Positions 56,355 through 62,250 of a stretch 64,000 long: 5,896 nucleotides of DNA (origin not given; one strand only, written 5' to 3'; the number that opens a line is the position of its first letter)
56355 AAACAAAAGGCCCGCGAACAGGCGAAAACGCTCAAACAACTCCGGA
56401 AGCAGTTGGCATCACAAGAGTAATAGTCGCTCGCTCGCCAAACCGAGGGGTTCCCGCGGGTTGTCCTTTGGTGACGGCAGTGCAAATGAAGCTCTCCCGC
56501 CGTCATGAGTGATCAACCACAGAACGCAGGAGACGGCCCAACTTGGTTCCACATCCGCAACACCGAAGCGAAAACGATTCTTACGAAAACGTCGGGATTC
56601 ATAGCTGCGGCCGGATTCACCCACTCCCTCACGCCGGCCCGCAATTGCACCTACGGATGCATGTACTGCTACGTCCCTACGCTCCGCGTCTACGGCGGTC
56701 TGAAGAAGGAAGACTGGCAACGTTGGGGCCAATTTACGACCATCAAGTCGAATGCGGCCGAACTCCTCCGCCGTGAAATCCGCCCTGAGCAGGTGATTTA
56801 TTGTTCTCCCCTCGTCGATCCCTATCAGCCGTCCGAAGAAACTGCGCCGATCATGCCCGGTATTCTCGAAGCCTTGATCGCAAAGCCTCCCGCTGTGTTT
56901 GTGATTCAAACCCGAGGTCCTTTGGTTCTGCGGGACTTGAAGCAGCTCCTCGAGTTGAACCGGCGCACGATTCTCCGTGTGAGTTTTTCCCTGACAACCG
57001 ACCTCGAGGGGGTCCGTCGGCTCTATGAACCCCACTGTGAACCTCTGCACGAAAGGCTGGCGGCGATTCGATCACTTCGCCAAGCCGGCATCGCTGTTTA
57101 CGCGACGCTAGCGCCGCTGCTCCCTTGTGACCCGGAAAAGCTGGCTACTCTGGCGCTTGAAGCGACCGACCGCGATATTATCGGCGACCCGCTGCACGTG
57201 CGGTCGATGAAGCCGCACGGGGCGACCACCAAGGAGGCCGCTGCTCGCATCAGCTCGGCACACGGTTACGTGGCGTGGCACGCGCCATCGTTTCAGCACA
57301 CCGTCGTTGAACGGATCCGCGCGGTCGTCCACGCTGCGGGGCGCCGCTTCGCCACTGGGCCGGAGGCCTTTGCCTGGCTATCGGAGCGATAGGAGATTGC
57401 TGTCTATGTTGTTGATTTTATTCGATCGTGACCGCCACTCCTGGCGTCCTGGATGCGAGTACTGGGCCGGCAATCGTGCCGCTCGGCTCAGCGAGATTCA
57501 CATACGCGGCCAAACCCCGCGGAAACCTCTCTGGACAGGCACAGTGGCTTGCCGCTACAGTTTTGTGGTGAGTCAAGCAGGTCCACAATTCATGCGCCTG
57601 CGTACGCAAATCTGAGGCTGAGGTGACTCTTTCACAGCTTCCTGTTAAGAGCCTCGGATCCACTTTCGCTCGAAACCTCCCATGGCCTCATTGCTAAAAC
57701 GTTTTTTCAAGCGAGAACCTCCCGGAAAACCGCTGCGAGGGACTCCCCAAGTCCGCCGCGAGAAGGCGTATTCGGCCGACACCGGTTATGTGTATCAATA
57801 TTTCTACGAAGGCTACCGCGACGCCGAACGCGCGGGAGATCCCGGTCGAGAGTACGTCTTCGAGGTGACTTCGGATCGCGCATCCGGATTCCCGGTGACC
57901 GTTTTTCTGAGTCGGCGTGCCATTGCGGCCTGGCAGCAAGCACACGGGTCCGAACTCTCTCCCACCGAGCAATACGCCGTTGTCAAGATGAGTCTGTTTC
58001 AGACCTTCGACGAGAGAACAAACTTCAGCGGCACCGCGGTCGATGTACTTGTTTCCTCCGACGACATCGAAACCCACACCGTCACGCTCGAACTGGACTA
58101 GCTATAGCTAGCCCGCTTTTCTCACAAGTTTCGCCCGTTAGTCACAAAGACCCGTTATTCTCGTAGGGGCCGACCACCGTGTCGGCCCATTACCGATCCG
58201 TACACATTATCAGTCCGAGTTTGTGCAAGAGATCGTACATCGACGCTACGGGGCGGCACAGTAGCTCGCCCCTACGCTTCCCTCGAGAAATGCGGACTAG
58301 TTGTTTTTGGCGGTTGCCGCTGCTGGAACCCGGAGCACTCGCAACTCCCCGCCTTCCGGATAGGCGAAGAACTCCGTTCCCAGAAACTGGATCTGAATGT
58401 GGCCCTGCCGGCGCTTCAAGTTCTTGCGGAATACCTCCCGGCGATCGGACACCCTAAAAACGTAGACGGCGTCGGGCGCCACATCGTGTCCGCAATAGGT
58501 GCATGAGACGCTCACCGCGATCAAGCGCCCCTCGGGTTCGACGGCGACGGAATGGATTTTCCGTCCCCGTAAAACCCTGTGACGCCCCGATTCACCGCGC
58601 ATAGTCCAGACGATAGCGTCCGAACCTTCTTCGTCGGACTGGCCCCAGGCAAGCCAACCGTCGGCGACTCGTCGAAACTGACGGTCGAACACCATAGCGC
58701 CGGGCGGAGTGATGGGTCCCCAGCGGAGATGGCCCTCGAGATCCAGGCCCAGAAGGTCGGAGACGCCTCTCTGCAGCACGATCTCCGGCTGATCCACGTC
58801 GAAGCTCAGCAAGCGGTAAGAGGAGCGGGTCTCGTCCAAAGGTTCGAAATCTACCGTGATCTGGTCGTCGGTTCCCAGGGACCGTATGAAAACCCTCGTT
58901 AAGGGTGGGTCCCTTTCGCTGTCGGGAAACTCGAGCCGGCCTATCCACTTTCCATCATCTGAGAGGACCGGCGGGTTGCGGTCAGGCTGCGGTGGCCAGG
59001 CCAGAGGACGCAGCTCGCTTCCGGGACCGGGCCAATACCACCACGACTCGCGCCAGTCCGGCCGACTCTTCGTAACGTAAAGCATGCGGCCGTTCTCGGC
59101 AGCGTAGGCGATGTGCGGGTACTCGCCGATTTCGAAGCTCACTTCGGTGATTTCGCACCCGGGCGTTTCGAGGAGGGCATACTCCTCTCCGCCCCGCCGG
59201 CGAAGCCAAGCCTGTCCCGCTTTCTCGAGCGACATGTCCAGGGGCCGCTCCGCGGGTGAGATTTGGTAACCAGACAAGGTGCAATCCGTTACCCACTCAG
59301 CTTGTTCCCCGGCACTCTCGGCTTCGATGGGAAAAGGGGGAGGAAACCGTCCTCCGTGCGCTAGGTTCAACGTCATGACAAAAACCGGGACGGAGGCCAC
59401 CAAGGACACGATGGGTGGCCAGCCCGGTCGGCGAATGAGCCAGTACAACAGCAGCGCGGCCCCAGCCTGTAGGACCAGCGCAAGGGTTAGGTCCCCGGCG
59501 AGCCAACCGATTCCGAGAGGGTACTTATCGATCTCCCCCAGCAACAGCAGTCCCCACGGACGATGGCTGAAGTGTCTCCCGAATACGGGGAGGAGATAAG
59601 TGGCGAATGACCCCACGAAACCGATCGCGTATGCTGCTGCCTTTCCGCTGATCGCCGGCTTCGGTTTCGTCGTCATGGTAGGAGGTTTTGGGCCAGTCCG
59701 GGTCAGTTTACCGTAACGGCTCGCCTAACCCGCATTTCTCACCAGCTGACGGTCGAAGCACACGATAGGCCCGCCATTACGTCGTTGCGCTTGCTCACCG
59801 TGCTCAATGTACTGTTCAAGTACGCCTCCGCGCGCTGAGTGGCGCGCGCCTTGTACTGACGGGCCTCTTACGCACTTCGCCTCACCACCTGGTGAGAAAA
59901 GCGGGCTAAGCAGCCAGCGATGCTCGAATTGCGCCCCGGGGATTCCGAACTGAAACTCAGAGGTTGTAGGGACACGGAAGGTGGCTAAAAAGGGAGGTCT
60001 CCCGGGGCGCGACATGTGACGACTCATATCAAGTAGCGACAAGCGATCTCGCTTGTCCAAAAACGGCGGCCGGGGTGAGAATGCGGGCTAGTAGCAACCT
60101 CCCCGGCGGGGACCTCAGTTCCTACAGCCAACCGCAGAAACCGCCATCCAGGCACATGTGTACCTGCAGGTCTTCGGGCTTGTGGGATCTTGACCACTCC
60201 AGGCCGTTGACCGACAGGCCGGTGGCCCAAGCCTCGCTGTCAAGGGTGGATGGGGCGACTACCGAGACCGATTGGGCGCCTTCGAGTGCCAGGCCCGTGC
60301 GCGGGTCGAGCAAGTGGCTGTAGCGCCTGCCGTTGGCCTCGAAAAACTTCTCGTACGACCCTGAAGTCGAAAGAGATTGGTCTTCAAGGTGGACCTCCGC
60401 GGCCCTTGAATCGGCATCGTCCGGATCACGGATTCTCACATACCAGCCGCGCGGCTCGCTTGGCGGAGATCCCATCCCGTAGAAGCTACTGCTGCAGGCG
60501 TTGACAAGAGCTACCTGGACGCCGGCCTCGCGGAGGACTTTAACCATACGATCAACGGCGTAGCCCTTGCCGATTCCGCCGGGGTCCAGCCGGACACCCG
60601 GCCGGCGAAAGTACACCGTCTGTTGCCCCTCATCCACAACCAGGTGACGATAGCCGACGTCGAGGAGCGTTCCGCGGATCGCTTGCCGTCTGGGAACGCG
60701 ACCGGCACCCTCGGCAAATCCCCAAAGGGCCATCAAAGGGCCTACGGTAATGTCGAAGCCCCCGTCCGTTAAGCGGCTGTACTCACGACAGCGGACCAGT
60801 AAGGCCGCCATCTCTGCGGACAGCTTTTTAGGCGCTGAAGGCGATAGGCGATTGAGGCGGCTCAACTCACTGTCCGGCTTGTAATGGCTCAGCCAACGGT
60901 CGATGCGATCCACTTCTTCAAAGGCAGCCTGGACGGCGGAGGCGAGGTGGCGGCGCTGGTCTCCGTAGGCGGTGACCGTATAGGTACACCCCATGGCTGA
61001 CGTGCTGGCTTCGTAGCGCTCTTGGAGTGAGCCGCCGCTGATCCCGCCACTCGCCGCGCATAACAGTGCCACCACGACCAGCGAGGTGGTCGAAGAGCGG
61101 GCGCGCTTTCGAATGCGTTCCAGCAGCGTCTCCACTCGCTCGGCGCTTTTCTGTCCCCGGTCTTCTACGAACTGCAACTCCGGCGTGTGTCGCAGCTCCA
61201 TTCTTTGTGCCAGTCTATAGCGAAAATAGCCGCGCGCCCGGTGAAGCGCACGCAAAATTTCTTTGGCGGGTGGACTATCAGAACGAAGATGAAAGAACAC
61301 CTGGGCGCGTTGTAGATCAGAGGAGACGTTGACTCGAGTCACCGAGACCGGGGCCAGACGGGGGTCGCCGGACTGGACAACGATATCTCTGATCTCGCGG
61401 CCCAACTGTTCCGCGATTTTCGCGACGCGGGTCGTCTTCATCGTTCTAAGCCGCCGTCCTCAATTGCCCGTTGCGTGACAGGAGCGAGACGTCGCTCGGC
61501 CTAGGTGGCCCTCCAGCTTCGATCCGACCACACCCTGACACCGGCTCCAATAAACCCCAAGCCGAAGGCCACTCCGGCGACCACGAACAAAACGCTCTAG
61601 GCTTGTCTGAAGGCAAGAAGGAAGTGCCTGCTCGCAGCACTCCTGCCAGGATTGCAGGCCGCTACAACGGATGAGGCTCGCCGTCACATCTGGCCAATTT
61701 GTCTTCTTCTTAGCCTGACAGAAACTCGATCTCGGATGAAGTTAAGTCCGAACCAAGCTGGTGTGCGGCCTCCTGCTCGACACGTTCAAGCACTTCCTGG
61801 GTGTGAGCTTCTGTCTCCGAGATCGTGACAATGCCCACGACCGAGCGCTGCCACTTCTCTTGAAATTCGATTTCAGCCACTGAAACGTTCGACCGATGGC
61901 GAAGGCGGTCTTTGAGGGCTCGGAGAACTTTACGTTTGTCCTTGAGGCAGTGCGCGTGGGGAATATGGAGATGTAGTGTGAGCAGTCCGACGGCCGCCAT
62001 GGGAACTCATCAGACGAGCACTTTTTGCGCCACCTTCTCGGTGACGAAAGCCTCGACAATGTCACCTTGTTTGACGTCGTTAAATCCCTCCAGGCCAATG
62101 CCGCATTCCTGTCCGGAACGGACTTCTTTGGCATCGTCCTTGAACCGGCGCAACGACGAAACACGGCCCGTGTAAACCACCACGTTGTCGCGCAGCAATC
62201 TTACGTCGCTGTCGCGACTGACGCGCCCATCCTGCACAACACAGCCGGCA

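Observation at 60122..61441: RbfA fused in frame to an exported flavin transferase (ApbE) through a signal-peptide-like linker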

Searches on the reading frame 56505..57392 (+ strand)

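Call 25: search_protein_families(library=pfam, proteins=[window:56505-57392:+], max_evalue=0.01)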
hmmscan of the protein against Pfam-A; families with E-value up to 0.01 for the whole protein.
window:56505-57392:+ (295 aa): 1 family
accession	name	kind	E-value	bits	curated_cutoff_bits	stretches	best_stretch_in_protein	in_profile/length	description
PF04055.27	Radical_SAM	-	3.6e-08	34.2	29.5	1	44-207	3-152/166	Radical SAM superfamily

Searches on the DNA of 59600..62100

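Call 40: search_rna_families(source=window, start=59600, end=62100, threshold=evalue, max_evalue=1)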
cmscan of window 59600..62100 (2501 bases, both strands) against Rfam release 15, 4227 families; matches with E-value up to 1: 2.
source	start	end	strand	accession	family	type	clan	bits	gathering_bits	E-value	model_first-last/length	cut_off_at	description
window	60074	60145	+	RF03606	mir-2071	Gene; miRNA;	-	19.9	100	0.33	1-74/74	no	mir-2071 microRNA precursor family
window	61590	61661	-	RF00602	SCARNA21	Gene; snRNA; snoRNA; scaRNA;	-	18.7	60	0.45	1-140/140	no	Small Cajal body specific RNA 21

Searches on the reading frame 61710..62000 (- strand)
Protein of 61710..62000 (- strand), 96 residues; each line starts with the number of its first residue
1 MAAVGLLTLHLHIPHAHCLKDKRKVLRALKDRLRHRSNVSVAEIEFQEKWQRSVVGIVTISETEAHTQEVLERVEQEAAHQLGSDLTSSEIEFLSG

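Call 25: search_protein_families(library=pfam, proteins=[window:61710-62000:-], max_evalue=0.01)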
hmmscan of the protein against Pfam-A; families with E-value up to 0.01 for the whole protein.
window:61710-62000:- (96 aa): 1 family
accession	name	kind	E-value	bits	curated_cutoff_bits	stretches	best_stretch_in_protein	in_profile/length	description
PF04456.17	DUF503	-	1.7e-26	92.3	22.4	1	4-89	1-86/88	Protein of unknown function (DUF503)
